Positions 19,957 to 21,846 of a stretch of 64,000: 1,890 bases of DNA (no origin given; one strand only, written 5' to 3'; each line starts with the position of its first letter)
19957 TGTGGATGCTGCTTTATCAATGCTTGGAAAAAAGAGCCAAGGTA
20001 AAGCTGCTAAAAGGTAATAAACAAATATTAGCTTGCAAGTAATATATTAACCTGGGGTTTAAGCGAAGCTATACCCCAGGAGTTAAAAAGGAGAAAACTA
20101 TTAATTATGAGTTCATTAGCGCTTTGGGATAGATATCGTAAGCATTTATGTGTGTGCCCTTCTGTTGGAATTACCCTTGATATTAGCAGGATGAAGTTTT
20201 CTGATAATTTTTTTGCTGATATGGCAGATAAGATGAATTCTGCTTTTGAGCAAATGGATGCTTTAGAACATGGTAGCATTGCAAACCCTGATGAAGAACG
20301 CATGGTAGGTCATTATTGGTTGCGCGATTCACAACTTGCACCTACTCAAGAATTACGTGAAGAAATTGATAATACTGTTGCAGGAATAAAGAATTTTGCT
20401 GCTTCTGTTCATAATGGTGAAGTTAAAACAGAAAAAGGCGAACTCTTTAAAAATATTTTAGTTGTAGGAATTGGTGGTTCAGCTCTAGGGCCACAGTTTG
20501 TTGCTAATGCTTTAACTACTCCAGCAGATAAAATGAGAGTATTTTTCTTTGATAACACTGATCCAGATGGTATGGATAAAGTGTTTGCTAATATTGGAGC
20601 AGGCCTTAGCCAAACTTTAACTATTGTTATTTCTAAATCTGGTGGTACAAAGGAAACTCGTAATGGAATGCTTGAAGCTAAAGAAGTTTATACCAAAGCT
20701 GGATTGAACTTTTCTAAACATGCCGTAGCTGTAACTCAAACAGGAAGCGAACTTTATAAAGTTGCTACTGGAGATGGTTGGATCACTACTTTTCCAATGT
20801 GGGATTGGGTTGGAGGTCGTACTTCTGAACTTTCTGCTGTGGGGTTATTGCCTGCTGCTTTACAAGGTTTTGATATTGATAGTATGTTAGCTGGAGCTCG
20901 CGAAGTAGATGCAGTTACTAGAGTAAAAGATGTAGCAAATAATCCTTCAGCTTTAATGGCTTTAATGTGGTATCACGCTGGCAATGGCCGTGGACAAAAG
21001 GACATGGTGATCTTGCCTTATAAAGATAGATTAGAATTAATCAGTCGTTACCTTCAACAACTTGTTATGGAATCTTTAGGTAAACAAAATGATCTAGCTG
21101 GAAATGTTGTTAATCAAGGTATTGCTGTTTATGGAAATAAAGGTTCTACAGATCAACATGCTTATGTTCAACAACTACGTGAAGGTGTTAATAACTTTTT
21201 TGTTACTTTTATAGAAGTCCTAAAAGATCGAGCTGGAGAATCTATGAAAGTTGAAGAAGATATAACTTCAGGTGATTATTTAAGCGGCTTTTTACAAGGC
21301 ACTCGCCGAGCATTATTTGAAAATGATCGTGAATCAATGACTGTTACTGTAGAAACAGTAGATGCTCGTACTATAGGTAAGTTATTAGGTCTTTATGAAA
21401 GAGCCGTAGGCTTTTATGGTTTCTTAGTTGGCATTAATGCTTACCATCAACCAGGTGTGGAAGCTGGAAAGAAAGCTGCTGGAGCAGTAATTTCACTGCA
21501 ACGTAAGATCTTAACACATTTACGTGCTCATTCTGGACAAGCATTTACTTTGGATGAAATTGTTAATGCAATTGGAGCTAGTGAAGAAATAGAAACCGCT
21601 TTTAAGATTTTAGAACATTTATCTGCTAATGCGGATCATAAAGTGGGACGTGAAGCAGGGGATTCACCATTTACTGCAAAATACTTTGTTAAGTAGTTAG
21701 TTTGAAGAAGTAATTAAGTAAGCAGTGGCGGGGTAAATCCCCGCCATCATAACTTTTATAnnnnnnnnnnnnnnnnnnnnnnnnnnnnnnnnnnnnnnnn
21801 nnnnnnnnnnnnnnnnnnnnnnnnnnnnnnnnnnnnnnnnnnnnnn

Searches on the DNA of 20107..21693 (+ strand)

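Call 61: search_with_rna_model(model_id=R1, sources=[L004, L005, L006, L007, L008, L009, L010, L011, L012, L013, L014, L015, L016, L017, L018, L019, L020, L021, L022, L023, L024, L025], max_evalue=1)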
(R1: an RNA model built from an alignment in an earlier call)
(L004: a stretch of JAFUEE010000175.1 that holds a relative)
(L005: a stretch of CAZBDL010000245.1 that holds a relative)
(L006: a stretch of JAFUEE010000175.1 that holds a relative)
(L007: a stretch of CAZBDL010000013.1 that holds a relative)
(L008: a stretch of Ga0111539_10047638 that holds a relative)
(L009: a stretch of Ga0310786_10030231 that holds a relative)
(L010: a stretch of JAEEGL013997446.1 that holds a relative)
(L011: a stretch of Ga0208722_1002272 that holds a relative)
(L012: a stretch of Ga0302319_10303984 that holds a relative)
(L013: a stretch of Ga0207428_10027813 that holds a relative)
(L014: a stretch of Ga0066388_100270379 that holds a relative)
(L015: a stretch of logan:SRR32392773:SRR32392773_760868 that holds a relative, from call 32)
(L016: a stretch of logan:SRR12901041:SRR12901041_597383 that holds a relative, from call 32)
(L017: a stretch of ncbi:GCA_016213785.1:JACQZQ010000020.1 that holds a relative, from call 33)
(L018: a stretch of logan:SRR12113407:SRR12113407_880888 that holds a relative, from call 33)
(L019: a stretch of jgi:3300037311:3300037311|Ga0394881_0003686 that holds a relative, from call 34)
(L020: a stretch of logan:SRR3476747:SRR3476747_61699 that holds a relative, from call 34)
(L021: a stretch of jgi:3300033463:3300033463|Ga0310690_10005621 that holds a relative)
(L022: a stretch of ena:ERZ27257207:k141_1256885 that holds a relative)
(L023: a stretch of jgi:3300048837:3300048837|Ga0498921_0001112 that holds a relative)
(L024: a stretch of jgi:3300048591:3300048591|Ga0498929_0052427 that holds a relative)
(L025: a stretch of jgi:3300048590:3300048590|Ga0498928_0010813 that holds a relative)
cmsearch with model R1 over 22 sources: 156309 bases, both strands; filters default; matches with E-value up to 1: 60.
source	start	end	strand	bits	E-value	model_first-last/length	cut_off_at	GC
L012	1314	1352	-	54.1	3.8e-10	1-42/42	no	0.69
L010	1065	1108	-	53.9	4.3e-10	1-42/42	no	0.64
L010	232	275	-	51.8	1.3e-09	1-42/42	no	0.64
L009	2768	2810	-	51.3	1.7e-09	1-42/42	no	0.67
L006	1576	1614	+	50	3.3e-09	1-42/42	no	0.67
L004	7629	7667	+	48.9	5.7e-09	1-42/42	no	0.64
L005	3205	3240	+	48.9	5.8e-09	1-42/42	no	0.64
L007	178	213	-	48.9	5.8e-09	1-42/42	no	0.64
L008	4733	4768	+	48.3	8e-09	1-42/42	no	0.61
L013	1673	1708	+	48.3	8e-09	1-42/42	no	0.61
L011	3474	3517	+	47.1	1.5e-08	1-42/42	no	0.64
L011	4474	4517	+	47.1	1.5e-08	1-42/42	no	0.64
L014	155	190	+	46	2.7e-08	1-42/42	no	0.56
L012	570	608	-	45.4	3.7e-08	1-42/42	no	0.59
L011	3562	3604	+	44.6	5.5e-08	1-42/42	no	0.67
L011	4255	4297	+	44.6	5.5e-08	1-42/42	no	0.67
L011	3297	3341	-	43.1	1.3e-07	1-42/42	no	0.71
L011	4357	4399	+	41.6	2.8e-07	1-42/42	no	0.7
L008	4643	4684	-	33.6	1.9e-05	1-42/42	no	0.67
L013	1583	1624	-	33.6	1.9e-05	1-42/42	no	0.67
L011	4184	4209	-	31.3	6.1e-05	1-42/42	no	0.69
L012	1311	1345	+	29.4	0.00017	1-42/42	no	0.74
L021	3577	3603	-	24.8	0.0018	1-42/42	no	0.63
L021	3647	3673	-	24.8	0.0018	1-42/42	no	0.63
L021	3717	3743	-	24.8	0.0018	1-42/42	no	0.63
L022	2073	2099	-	24.8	0.0018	1-42/42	no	0.63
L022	2143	2169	-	24.8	0.0018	1-42/42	no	0.63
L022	2213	2239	-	24.8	0.0018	1-42/42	no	0.63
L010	37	63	+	24.1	0.0028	1-42/42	no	0.56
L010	373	399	+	24.1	0.0028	1-42/42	no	0.56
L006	3246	3285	+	24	0.0029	1-42/42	no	0.62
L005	3212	3243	-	23.2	0.0044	1-42/42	no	0.69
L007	178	206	+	23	0.0048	8-42/42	no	0.76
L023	3512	3540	-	21.5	0.011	1-42/42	no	0.66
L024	954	982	-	21.5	0.011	1-42/42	no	0.66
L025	744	772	-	21.5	0.011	1-42/42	no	0.66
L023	2732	2760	+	21.3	0.012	1-42/42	no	0.69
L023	2884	2912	+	21.3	0.012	1-42/42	no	0.69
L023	3641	3669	+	21.3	0.012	1-42/42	no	0.69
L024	174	202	+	21.3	0.012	1-42/42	no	0.69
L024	326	354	+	21.3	0.012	1-42/42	no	0.69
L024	1083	1111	+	21.3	0.012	1-42/42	no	0.69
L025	116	144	+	21.3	0.012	1-42/42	no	0.69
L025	873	901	+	21.3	0.012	1-42/42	no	0.69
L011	4481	4517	-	21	0.014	8-42/42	no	0.73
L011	3481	3517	-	21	0.014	8-42/42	no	0.73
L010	1060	1101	+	19.9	0.025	1-42/42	no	0.67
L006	1583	1614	-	18.9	0.043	8-42/42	no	0.78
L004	7636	7667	-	18.8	0.045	8-42/42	no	0.75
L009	2765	2803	+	18.6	0.05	1-42/42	no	0.72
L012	567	601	+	18.2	0.061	1-42/42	no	0.63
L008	4740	4775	-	17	0.12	1-42/42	no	0.67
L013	1680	1715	-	17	0.12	1-42/42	no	0.67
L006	3254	3287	-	16.9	0.12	6-42/42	no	0.71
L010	229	268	+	16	0.2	1-42/42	no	0.68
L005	3142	3194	+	15.3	0.28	1-42/42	no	0.62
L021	3787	3813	-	14.7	0.39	1-42/42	no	0.59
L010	44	66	-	14.5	0.42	1-42/42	no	0.57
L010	380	402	-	14.5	0.42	1-42/42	no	0.57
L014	162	190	-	14.5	0.43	8-42/42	no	0.66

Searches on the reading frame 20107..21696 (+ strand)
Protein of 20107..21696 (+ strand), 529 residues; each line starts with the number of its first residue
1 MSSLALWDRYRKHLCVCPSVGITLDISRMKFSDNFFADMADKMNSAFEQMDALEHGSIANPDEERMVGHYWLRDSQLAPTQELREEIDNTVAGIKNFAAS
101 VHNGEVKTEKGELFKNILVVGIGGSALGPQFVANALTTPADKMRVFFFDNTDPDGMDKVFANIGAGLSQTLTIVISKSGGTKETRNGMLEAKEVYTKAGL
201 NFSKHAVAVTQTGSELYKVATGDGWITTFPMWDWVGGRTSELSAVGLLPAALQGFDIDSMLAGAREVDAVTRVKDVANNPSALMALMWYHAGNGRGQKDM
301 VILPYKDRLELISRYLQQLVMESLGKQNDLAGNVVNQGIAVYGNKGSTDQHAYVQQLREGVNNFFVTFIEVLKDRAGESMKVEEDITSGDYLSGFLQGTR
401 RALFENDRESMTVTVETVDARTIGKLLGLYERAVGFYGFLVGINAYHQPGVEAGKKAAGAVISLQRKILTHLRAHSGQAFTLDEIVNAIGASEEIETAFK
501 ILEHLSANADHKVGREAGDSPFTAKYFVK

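Call 10: find_encoding_contigs(protein=window:20107-21696:+, flank=3000, max_places=6)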
Protein window:20107-21696:+ (529 aa): 3 contigs read that carry it; 3 places shown.
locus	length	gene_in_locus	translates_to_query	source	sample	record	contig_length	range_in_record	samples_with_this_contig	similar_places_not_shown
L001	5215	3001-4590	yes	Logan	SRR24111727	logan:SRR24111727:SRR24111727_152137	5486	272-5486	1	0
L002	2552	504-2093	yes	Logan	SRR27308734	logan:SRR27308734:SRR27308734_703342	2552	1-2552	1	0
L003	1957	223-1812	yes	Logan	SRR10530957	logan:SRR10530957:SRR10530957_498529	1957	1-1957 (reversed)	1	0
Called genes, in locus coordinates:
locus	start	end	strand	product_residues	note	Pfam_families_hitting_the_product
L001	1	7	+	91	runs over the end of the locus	?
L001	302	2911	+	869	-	PF28598:PDH_E1_N, PF00456:Transketolase_N, PF17831:PDH_E1_M, PF22613:Transketolase_C_1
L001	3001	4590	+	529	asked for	PF00342:PGI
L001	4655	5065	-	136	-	-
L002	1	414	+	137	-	?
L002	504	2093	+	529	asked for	PF00342:PGI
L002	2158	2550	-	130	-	?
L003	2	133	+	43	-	?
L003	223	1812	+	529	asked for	PF00342:PGI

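Call 31: find_homologous_proteins(query=window:20107-21693:+, max_evalue=1e-50)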
Query window:20107-21693:+ (529 aa): 8000 proteins with E <= 1e-50 among 8000 candidates; the best 120 are listed.
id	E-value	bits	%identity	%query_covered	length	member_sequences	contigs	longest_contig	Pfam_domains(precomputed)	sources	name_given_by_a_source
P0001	0.0e+0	1188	100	100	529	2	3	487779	PF00342.25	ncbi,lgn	-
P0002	0.0e+0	1132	94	100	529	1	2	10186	PF00342.25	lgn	-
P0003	0.0e+0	1040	86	100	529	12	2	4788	PF00342.25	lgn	-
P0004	0.0e+0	1014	84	100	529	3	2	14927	PF00342.25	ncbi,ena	-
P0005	8.9e-298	1006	84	100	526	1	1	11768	PF00342.25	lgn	-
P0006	8.8e-297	1003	84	100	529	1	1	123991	PF00342.25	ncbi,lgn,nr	ncbi:MAG: glucose-6-phosphate isomerase [Acidobacteria bacterium]|nr:glucose-6-phosphate isomerase [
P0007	8.0e-295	996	83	100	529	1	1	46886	PF00342.25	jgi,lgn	jgi:glucose-6-phosphate isomerase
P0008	2.4e-274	929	78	100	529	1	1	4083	PF00342.25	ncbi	ncbi:MAG: glucose-6-phosphate isomerase [Acidobacteriota bacterium]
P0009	3.3e-272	922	79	99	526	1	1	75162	PF00342.25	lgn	-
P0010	8.9e-266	901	77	99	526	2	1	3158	PF00342.25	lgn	-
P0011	1.5e-260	883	75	99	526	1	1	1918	PF00342.25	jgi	jgi:glucose-6-phosphate isomerase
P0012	3.5e-256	869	73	100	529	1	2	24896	PF00342.25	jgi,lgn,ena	-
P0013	2.0e-248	843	71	99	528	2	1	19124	PF00342.25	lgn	-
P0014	3.0e-245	833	70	99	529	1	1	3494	PF00342.25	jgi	jgi:glucose-6-phosphate isomerase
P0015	1.4e-240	818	70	99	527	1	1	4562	PF00342.25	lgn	-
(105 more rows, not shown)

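Call 32: find_encoding_contigs(protein=P0002, flank=10000, max_places=3)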
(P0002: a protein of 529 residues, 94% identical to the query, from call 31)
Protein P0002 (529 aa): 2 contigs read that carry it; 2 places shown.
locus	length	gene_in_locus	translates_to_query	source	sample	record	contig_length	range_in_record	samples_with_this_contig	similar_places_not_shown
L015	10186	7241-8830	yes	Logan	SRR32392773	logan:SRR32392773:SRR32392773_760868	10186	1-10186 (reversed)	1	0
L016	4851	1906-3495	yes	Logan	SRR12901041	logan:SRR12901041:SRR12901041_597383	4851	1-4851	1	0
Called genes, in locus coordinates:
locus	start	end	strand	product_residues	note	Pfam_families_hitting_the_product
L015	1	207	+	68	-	?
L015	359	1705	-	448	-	-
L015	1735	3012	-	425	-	PF14559:TPR_19 (faint)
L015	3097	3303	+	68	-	-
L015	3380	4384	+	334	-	PF04321:RmlD_sub_bind (weak), PF05368:NmrA, PF01073:3Beta_HSD, PF01370:Epimerase, PF02719:Polysacc_synt_2, PF07993:NAD_binding_4, PF13460:NAD_binding_10, PF16363:GDP_Man_Dehyd, +1 more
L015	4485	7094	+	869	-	PF28598:PDH_E1_N, PF00456:Transketolase_N, PF17831:PDH_E1_M, PF22613:Transketolase_C_1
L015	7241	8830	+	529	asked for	PF00342:PGI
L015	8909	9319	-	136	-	-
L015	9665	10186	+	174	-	?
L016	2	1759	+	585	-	?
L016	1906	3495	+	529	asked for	PF00342:PGI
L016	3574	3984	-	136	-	-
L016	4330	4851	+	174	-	?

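Call 33: find_encoding_contigs(protein=P0006, flank=10000, max_places=3)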
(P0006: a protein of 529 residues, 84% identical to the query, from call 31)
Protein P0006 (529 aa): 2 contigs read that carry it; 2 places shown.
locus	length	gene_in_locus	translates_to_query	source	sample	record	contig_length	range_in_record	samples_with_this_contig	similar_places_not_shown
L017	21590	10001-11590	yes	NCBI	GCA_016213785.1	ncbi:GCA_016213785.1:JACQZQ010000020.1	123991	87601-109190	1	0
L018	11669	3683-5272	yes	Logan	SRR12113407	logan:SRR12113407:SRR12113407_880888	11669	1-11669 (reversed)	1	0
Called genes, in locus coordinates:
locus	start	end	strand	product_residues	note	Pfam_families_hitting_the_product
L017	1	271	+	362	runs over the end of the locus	-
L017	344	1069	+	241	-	PF14219:DUF4328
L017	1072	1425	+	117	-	PF08671:SinI (faint)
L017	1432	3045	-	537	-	PF01663:Phosphodiest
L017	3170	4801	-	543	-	PF01663:Phosphodiest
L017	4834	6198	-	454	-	PF01663:Phosphodiest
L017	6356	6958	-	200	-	PF01583:APS_kinase, PF13671:AAA_33 (weak)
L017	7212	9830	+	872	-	PF28598:PDH_E1_N, PF00456:Transketolase_N, PF17831:PDH_E1_M, PF22613:Transketolase_C_1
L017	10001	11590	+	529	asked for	PF00342:PGI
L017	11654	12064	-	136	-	-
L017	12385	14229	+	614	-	PF00069:Pkinase, PF07714:PK_Tyr_Ser-Thr, PF03109:ABC1 (weak)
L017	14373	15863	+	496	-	PF00012:HSP70, PF06723:MreB_Mbl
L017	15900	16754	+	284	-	PF00857:Isochorismatase (weak)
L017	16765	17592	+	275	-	-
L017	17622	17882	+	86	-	-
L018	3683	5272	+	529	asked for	PF00342:PGI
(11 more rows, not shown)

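Call 34: find_encoding_contigs(protein=P0007, flank=10000, max_places=3)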
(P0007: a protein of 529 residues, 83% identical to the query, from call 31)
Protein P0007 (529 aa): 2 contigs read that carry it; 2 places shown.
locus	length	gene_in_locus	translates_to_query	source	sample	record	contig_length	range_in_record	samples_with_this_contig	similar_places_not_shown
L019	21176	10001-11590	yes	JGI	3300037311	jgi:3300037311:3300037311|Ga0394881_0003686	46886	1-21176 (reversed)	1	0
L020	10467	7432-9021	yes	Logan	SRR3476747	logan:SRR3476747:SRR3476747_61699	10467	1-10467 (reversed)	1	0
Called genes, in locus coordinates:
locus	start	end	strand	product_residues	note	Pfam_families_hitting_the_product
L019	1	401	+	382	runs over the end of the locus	PF07238:PilZ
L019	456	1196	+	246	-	PF14219:DUF4328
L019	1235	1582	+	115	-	-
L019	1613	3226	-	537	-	PF01663:Phosphodiest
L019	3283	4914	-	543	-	PF01663:Phosphodiest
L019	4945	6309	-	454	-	PF01663:Phosphodiest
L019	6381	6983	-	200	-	PF01583:APS_kinase, PF06414:Zeta_toxin (faint), PF01656:CbiA (faint), PF13671:AAA_33 (weak)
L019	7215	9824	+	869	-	PF28598:PDH_E1_N, PF00456:Transketolase_N, PF17831:PDH_E1_M, PF22613:Transketolase_C_1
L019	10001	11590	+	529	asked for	PF00342:PGI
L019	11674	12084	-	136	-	-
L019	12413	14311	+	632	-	PF00069:Pkinase, PF07714:PK_Tyr_Ser-Thr, PF03109:ABC1 (weak)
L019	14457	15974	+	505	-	PF00012:HSP70, PF06723:MreB_Mbl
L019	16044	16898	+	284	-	PF00857:Isochorismatase (faint)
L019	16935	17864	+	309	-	-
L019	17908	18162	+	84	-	-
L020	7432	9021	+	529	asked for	PF00342:PGI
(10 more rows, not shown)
